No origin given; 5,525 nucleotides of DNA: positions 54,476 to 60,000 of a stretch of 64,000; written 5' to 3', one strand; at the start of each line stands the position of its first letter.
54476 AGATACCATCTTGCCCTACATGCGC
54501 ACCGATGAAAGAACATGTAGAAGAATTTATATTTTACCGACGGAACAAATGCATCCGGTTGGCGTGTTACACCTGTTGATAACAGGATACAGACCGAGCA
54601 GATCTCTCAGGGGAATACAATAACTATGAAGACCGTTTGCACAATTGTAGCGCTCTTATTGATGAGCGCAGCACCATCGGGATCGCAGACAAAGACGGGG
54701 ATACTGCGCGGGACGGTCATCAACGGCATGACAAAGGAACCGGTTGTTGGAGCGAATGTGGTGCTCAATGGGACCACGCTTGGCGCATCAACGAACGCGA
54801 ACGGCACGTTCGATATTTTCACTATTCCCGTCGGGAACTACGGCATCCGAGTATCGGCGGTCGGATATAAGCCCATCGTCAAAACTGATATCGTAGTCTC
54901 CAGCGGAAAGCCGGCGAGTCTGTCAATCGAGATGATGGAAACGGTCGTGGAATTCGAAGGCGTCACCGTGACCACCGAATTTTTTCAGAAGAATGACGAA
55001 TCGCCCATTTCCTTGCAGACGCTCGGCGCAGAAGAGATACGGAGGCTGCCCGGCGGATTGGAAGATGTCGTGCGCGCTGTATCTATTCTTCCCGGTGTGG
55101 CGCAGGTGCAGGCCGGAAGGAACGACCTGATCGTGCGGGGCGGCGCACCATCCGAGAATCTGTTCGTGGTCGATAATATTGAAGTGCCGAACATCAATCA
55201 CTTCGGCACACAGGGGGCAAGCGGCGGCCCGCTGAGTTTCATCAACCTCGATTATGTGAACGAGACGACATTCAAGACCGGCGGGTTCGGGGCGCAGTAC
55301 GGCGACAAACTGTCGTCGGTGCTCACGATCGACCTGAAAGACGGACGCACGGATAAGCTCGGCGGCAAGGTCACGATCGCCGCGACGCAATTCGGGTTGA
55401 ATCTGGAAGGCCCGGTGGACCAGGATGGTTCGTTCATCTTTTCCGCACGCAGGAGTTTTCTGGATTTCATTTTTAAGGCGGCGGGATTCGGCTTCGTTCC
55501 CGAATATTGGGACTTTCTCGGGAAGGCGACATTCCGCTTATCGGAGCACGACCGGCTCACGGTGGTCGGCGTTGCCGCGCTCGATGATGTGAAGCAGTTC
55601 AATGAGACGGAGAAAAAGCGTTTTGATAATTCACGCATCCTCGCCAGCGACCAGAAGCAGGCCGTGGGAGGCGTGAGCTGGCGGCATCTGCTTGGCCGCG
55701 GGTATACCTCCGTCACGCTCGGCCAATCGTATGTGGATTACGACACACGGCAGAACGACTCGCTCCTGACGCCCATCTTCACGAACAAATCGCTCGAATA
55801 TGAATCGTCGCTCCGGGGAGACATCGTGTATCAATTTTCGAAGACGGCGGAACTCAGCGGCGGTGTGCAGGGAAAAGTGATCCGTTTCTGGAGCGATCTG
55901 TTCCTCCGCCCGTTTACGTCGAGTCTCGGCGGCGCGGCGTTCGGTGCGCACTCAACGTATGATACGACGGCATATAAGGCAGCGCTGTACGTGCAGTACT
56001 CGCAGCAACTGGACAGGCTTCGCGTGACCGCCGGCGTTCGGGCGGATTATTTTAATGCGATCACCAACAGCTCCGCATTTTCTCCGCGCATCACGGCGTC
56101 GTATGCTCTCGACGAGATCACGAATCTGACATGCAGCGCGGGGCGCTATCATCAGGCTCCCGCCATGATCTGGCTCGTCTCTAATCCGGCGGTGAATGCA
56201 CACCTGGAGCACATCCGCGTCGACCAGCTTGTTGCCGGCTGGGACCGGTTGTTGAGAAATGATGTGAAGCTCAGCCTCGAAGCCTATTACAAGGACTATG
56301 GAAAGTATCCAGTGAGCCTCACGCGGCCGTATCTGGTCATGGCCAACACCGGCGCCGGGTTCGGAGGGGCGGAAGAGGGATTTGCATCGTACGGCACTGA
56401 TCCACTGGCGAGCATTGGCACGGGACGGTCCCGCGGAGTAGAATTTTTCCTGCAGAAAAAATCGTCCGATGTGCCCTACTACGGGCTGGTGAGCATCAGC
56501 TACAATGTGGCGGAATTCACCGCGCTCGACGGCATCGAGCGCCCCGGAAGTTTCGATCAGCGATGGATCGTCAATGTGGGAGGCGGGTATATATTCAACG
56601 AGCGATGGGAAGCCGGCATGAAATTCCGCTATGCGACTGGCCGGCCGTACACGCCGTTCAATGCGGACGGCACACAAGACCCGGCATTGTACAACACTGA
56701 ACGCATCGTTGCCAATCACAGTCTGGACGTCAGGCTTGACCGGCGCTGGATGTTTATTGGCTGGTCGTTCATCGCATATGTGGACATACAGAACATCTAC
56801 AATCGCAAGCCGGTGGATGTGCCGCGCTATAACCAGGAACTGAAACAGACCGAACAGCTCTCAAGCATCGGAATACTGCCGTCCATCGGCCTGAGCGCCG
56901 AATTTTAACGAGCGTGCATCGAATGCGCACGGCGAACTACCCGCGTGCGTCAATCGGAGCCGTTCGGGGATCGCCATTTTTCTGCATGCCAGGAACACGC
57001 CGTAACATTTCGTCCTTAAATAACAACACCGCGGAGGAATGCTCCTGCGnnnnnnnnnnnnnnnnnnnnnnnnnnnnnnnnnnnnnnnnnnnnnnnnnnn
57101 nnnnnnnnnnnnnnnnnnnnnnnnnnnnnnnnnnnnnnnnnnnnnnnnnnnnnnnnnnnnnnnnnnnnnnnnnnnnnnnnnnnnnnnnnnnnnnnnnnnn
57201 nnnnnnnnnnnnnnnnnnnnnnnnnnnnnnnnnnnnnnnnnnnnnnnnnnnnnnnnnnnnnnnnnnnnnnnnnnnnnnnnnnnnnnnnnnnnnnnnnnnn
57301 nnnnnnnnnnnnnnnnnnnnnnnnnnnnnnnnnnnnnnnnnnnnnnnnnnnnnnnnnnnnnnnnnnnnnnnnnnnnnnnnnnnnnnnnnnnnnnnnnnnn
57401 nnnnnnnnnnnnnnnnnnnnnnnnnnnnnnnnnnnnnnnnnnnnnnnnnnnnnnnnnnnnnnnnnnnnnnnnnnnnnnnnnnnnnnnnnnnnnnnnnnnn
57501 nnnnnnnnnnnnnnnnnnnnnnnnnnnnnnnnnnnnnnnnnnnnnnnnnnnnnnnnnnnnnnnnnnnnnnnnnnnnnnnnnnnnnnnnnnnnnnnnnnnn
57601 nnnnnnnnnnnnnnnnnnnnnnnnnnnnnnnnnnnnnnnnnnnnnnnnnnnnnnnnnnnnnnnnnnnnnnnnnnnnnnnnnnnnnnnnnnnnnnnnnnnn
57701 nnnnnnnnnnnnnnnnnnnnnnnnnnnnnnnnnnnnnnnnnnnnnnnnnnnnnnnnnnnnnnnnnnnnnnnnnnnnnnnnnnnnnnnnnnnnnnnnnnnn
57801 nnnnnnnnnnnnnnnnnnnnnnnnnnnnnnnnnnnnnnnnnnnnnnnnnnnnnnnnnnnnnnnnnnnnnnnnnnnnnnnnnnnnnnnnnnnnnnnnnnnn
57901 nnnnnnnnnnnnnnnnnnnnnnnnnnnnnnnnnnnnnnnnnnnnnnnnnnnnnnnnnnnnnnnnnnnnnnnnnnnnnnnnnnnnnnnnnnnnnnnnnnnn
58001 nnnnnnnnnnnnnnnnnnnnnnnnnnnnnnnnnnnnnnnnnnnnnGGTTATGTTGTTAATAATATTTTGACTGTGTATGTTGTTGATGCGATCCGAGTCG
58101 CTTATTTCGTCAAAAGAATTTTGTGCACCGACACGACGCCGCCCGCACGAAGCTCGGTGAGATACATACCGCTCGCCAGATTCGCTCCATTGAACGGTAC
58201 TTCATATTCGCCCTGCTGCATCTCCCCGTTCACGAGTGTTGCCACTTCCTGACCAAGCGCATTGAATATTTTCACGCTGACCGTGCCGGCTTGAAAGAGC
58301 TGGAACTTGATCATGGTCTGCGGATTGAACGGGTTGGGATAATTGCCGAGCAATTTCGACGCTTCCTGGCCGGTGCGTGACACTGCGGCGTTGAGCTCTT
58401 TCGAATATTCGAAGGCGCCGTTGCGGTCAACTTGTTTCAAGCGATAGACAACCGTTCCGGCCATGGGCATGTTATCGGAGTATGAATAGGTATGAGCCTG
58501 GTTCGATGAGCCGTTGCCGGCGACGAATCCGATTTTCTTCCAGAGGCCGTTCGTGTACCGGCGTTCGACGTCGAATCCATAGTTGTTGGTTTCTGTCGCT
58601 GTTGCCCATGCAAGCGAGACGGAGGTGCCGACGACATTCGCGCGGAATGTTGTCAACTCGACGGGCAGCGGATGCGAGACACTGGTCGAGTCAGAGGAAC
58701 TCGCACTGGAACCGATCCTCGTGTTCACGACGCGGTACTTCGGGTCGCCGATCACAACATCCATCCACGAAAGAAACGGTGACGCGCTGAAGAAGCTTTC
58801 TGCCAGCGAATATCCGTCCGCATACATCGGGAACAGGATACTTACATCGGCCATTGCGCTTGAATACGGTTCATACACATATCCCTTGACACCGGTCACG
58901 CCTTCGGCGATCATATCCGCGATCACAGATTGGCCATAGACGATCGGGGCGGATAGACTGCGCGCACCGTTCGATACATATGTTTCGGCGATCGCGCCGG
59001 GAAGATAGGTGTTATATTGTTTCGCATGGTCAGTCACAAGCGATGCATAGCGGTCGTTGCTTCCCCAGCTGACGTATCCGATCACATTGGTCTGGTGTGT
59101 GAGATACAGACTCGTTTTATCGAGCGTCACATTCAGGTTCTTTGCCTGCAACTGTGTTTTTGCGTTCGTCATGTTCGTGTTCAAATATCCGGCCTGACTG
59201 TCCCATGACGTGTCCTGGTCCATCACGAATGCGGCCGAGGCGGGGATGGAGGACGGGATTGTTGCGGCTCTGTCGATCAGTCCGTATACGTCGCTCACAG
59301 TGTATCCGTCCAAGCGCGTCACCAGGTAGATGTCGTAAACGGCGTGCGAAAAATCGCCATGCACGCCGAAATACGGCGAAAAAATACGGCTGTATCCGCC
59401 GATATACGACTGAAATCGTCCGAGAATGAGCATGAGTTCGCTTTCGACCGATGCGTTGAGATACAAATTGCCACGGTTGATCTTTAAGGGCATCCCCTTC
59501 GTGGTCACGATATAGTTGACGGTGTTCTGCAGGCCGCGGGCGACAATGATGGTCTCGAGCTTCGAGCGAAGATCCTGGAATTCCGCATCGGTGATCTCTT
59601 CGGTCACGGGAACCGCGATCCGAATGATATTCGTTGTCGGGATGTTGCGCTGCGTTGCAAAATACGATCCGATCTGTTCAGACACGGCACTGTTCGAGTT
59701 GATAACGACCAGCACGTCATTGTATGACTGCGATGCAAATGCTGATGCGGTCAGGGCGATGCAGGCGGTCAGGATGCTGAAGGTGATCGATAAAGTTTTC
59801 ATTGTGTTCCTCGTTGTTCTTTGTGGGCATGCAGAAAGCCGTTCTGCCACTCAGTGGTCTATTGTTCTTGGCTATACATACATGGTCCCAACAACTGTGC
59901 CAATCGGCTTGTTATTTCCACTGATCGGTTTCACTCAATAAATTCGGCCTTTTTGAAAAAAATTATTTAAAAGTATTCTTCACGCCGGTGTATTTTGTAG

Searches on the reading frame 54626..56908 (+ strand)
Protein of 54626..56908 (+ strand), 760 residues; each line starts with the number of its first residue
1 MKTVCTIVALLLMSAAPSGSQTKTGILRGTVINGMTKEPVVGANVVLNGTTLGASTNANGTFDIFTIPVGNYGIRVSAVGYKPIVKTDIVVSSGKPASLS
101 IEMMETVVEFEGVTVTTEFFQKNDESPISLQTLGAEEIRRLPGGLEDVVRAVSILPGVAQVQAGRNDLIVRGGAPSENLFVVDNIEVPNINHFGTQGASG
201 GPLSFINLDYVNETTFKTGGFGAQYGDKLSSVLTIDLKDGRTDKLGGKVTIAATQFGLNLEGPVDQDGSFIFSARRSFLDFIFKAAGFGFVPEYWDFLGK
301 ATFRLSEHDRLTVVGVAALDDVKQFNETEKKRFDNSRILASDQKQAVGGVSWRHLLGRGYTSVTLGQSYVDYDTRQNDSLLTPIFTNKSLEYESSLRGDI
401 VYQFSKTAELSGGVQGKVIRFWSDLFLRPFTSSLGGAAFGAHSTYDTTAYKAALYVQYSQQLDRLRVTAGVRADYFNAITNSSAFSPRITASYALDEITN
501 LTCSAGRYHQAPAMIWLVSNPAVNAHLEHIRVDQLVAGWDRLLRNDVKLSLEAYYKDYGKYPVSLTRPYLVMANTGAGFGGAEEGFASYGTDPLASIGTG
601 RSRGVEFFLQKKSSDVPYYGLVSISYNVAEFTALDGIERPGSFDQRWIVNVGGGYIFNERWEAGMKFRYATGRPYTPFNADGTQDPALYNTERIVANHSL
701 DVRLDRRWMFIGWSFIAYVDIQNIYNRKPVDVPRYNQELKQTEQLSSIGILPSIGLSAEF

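Call 8: search_protein_families(library=pfam, proteins=[window:54626-56908:+], max_evalue=0.001)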
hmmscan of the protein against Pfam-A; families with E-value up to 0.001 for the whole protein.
window:54626-56908:+ (760 aa): 5 families
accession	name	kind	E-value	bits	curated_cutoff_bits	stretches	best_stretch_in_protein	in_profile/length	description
PF13715.12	CarbopepD_reg_2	-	3.3e-18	65.9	32.2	1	28-115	2-88/88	CarboxypepD_reg-like domain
PF13620.12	CarboxypepD_reg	-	5.4e-17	62.4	32.3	1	27-103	2-81/82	Carboxypeptidase regulatory-like domain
PF07715.20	Plug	-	5.3e-07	30.6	23.9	1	124-227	3-101/107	TonB-dependent Receptor Plug Domain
PF14905.12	OMP_b-brl_3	-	1.5e-06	28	27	1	379-490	40-153/408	Outer membrane protein beta-barrel family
PF08308.17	PEGA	-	0.00014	22.1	20.8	1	41-104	11-68/71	PEGA domain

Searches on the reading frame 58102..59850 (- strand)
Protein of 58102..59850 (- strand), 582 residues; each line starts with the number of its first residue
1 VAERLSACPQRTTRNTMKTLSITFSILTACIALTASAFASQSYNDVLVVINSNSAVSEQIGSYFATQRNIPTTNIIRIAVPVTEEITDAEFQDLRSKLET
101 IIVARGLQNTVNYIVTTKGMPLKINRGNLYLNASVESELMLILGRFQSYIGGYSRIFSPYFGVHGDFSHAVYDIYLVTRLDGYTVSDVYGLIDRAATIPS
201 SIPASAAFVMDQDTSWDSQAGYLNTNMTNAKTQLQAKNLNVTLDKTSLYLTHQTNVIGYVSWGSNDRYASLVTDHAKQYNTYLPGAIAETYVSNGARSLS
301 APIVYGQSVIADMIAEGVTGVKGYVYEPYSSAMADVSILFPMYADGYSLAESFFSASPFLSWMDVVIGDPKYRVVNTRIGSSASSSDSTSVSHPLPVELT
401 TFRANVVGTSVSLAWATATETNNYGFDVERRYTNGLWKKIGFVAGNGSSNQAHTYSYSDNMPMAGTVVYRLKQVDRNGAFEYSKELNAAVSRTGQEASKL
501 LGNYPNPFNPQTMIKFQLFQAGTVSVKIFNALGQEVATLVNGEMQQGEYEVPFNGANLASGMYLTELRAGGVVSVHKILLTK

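Call 8: search_protein_families(library=pfam, proteins=[window:58102-59850:-], max_evalue=0.001)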
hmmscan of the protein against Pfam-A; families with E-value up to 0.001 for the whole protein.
window:58102-59850:- (582 aa): 2 families
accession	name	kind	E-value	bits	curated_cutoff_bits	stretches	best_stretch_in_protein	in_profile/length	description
PF18962.6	Por_Secre_tail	-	4.1e-09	37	27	1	504-578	2-73/75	Secretion system C-terminal sorting domain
PF13860.13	FlgD_ig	-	0.00015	22.2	27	1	520-563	21-69/79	FlgD Ig-like domain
